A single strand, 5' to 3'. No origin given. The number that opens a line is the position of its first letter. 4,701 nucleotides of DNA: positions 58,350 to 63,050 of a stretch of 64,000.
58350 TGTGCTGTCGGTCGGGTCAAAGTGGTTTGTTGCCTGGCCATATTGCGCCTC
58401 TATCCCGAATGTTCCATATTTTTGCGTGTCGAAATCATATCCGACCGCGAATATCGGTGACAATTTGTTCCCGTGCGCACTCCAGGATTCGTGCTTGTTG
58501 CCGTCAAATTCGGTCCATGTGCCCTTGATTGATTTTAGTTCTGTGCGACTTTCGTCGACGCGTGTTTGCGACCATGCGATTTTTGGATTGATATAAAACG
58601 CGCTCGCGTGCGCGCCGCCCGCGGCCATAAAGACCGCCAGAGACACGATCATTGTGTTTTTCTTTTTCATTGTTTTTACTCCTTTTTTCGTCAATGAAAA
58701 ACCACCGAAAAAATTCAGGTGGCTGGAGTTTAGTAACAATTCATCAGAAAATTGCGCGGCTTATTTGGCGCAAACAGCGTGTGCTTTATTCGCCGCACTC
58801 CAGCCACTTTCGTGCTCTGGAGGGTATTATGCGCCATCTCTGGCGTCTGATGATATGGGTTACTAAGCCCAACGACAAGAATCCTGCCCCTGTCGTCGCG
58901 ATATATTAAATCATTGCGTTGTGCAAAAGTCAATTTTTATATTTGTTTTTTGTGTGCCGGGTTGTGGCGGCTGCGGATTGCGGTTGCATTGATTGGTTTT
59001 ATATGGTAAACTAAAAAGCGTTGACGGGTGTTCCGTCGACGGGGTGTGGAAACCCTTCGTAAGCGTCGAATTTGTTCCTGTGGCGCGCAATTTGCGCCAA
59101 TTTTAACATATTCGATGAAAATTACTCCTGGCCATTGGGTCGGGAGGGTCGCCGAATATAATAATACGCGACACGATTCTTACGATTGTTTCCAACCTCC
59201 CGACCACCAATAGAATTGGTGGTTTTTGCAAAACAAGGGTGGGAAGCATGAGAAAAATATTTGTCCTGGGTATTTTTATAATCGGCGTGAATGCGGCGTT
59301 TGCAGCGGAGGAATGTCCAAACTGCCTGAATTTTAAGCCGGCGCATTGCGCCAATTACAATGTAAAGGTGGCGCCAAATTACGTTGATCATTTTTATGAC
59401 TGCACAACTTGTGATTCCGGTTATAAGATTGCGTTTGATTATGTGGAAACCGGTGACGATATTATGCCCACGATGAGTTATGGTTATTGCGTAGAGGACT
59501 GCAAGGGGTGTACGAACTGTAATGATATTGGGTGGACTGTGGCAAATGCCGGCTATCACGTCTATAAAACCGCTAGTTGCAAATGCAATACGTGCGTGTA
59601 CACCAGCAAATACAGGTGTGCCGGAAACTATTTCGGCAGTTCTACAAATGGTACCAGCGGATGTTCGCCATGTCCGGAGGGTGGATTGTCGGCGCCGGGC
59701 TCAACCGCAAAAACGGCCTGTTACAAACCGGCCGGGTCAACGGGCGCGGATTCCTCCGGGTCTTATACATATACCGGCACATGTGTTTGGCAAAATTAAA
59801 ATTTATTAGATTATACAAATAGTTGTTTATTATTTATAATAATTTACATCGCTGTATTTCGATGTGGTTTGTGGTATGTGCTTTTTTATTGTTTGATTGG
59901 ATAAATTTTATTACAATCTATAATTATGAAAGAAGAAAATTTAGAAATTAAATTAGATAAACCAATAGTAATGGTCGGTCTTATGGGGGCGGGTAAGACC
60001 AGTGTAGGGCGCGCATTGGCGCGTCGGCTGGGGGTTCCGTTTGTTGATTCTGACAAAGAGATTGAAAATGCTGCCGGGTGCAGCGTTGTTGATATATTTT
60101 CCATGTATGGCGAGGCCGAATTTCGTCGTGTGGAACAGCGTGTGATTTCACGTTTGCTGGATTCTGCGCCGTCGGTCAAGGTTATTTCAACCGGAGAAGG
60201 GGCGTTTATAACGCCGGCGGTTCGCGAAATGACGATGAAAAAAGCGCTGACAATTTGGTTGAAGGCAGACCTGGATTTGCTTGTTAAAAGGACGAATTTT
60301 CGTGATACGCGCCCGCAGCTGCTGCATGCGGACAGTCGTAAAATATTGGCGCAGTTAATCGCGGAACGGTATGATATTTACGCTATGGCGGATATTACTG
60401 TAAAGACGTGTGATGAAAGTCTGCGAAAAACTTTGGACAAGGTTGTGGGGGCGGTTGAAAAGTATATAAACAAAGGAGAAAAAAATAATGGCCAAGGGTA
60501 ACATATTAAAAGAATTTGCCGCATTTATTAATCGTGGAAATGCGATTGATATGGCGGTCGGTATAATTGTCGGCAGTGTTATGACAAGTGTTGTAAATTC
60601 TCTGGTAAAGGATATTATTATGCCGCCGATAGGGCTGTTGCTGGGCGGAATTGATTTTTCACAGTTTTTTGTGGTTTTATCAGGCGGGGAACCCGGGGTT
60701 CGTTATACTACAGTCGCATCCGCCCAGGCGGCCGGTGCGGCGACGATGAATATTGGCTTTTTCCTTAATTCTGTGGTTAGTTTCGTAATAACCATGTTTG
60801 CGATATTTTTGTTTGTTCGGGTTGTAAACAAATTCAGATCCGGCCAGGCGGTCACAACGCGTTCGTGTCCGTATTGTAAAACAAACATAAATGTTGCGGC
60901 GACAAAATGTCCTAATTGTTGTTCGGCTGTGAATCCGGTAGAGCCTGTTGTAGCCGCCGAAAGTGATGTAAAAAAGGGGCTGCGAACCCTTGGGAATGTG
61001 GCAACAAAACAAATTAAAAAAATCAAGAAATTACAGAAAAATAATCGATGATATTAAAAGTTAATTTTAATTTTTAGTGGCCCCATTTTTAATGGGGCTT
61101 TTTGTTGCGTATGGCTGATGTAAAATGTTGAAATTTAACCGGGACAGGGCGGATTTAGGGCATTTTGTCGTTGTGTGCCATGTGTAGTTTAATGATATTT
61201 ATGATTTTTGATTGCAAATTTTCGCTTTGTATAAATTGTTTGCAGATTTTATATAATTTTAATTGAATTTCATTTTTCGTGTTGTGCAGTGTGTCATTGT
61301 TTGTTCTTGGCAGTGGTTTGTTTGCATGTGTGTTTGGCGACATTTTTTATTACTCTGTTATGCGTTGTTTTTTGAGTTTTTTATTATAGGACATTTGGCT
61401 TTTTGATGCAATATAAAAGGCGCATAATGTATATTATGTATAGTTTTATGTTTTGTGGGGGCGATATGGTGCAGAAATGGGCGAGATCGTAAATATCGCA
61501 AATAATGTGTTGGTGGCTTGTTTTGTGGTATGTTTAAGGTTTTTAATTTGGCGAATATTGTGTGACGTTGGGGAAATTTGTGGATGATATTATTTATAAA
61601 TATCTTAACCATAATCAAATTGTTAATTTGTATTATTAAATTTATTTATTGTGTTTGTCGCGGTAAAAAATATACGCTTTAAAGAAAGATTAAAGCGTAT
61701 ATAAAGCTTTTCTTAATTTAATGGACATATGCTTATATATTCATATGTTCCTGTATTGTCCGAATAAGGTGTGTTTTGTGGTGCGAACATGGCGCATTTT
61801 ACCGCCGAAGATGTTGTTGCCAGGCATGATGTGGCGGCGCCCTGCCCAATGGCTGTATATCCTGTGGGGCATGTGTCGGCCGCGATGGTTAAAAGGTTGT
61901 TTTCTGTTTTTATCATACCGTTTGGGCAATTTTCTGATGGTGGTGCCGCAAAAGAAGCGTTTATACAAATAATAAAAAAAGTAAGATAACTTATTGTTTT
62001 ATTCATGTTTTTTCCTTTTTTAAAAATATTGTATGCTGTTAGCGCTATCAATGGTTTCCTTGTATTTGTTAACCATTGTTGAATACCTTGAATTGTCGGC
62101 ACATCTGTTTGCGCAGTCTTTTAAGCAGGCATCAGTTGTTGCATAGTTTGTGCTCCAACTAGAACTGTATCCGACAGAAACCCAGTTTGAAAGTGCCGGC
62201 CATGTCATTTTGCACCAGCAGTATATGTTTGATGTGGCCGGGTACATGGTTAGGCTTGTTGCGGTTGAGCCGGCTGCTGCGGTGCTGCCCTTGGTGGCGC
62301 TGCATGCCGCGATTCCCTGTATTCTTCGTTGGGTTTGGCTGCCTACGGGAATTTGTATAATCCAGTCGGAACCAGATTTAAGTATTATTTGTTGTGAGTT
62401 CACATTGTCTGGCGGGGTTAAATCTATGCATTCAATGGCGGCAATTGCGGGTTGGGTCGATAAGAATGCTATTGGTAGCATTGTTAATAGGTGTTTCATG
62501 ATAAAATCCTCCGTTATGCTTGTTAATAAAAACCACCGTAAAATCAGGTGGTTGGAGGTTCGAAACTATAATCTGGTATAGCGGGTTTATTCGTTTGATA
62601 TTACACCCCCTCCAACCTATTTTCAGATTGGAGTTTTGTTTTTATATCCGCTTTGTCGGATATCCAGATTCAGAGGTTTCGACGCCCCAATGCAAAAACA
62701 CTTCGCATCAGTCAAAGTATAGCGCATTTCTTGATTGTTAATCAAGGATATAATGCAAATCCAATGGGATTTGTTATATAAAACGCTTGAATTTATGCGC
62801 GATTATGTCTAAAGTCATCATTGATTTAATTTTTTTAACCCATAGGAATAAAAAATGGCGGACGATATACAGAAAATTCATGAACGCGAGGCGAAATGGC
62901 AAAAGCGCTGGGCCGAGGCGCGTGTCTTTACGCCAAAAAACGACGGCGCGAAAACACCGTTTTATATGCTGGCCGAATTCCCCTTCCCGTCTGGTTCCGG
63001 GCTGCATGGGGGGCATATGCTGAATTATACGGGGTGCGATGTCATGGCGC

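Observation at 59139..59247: Five-copy structured 5' leader RNA motif in front of outer-membrane and secreted Cys-rich protein genes, with compensatory base changes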

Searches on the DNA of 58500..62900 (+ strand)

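Call 20: search_rna_families(source=window, start=58500, end=62900, threshold=evalue, max_evalue=10)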
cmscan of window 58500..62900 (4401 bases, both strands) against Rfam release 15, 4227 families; matches with E-value up to 10: 8.
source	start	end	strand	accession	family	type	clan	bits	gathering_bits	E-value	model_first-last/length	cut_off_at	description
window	62542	62617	-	RF02221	sRNA-Xcc1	Gene; sRNA;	-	42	53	3.6e-05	1-87/87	no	sRNA-Xcc1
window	59138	59213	+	RF02221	sRNA-Xcc1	Gene; sRNA;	-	37.4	53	0.00045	1-87/87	no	sRNA-Xcc1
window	60552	60628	-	RF00326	snoZ155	Gene; snRNA; snoRNA; CD-box;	-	21.6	43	9.3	1-81/81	no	Small nucleolar RNA Z155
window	61053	61104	-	RF00032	Histone3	Cis-reg;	-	18.6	34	0.19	1-46/46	no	Histone 3' UTR stem-loop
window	62613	62661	-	RF02679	Pistol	Gene; ribozyme;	-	17.6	34.5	7.2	1-68/68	no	Pistol ribozyme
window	58669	58711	+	RF02060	STnc410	Gene; sRNA;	-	16.7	50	2.8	1-158/158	no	Enterobacterial sRNA STnc410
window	60967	61017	+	RF04351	Plastid-psbl-rps4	Cis-reg;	-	16.6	68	8.8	1-53/53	no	Plastid-psbl-rps4 3UTR RNA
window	60005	60080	+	RF02133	HOXB13-AS1_2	Gene; lncRNA;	-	15.6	40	3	1-81/81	no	HOXB13 antisense RNA 1 conserved region 2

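Call 22: search_rna_families(source=window, start=58600, end=62700, threshold=evalue, max_evalue=0.01, show_alignments=3)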
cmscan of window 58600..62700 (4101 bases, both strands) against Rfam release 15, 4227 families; matches with E-value up to 0.01: 2.
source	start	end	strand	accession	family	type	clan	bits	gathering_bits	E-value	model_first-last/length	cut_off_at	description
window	62542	62617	-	RF02221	sRNA-Xcc1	Gene; sRNA;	-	42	53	3.4e-05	1-87/87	no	sRNA-Xcc1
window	59138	59213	+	RF02221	sRNA-Xcc1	Gene; sRNA;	-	37.4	53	0.00042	1-87/87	no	sRNA-Xcc1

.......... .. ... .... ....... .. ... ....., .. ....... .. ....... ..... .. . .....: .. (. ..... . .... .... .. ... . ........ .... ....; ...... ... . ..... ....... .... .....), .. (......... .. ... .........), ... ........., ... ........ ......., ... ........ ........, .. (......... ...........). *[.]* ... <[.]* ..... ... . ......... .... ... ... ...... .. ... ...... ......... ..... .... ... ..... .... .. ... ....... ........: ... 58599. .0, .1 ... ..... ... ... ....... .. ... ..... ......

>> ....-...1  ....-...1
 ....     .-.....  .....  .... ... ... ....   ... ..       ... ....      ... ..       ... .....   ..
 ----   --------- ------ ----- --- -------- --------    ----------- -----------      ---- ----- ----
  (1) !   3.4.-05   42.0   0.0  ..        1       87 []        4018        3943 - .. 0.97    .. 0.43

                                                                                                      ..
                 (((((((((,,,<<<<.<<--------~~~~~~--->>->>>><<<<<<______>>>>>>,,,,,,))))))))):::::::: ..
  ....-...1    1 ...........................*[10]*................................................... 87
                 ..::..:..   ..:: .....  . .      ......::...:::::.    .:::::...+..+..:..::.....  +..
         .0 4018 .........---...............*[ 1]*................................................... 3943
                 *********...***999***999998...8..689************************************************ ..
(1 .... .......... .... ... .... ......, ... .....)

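Call 46: build_rna_model(alignment_id=A3, structure=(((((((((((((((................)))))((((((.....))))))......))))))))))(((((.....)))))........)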
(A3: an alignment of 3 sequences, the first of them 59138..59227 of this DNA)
Model R1 built from alignment A3 (3 sequences, 92 columns); structure: as given.
model positions 90; base pairs 26; branch points 2; effective number of sequences 0.91; information 0.633 bits per position. Calibrated on 0.2 Mb of random sequence (short: E-values are rough).
structure used (alignment columns):
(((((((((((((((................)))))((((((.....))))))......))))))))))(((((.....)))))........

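Call 47: search_with_rna_model(model_id=R1, sources=[window, L001, L003, L004, L005, L006, L009, L010, L011], max_evalue=10, make_alignment=true)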
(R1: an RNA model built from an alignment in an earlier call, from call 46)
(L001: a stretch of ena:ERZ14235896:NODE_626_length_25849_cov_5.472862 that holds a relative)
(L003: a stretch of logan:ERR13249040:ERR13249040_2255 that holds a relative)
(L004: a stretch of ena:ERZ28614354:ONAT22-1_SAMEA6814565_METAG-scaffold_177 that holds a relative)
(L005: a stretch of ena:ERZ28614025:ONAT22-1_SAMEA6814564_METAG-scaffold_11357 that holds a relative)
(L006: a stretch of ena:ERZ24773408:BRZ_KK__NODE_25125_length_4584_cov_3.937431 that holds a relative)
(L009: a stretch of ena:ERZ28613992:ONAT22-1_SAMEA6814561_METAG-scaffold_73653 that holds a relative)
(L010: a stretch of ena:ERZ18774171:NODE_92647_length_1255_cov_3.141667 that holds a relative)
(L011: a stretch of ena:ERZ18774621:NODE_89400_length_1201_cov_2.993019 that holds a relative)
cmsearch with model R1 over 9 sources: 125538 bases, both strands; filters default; matches with E-value up to 10: 19.
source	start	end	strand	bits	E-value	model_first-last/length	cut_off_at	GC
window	59138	59227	+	115.4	1.2e-22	1-90/90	no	0.47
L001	7526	7615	+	115.4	1.2e-22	1-90/90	no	0.47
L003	2533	2623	+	113.1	3.6e-22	1-90/90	no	0.47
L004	9882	9968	+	98.3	5.8e-19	1-90/90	no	0.39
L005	2353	2439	+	98.3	5.8e-19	1-90/90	no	0.39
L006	3781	3867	+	98.3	5.8e-19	1-90/90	no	0.39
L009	1158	1244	+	91.1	2.1e-17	1-90/90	no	0.38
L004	924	1012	+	82.3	1.7e-15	1-90/90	no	0.39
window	58697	58806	-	41.1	1.4e-06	1-90/90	no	0.45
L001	7085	7194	-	41.1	1.4e-06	1-90/90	no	0.45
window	37200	37313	-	40.5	1.9e-06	1-90/90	no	0.48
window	62528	62617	-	39.1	3.8e-06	1-90/90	no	0.42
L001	10916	11005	-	39.1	3.8e-06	1-90/90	no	0.42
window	42750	42854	+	29.5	0.00044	1-90/90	no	0.49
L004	902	990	-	23.4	0.0094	1-90/90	no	0.37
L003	2516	2601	-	17.1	0.21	1-90/90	no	0.5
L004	9866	9947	-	14.6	0.75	1-90/90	no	0.39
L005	2337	2418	-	14.6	0.75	1-90/90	no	0.39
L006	3765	3846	-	14.6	0.75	1-90/90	no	0.39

Alignment A4: 19 matches aligned to the model, 145 columns, each read 5' to 3' on its own strand. Consensus structure (alignment columns), stored with it:
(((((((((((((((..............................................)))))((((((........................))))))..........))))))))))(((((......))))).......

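Call 48: search_with_rna_model(model_id=R1, sources=[window, L003, L004, L009], max_evalue=0.001, make_alignment=true, show_alignments=0)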
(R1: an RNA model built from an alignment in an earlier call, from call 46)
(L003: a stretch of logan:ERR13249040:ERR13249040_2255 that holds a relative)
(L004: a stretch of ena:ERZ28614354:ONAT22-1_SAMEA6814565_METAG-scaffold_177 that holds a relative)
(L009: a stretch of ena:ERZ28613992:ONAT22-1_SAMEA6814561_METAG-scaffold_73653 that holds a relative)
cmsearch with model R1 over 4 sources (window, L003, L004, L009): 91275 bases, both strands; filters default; matches with E-value up to 0.001: 9.
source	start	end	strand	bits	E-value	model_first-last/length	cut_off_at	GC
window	59138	59227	+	115.4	8.5e-23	1-90/90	no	0.47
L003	2533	2623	+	113.1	2.6e-22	1-90/90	no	0.47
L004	9882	9968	+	98.3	4.2e-19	1-90/90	no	0.39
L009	1158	1244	+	91.1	1.5e-17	1-90/90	no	0.38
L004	924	1012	+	82.3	1.3e-15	1-90/90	no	0.39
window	58697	58806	-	41.1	1e-06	1-90/90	no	0.45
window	37200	37313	-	40.5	1.4e-06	1-90/90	no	0.48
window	62528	62617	-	39.1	2.8e-06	1-90/90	no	0.42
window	42750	42854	+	29.5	0.00032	1-90/90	no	0.49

Alignment A5: 9 matches aligned to the model, 132 columns, each read 5' to 3' on its own strand. Consensus structure (alignment columns), stored with it:
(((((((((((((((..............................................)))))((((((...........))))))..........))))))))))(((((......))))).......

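Call 55: build_rna_model(alignment_id=A5)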
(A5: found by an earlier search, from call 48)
Model R2 built from alignment A5 (9 sequences, 132 columns); structure: stored with the alignment.
model positions 89; base pairs 26; branch points 2; effective number of sequences 1.79; information 0.641 bits per position. Calibrated on 0.2 Mb of random sequence (short: E-values are rough).
structure used (alignment columns):
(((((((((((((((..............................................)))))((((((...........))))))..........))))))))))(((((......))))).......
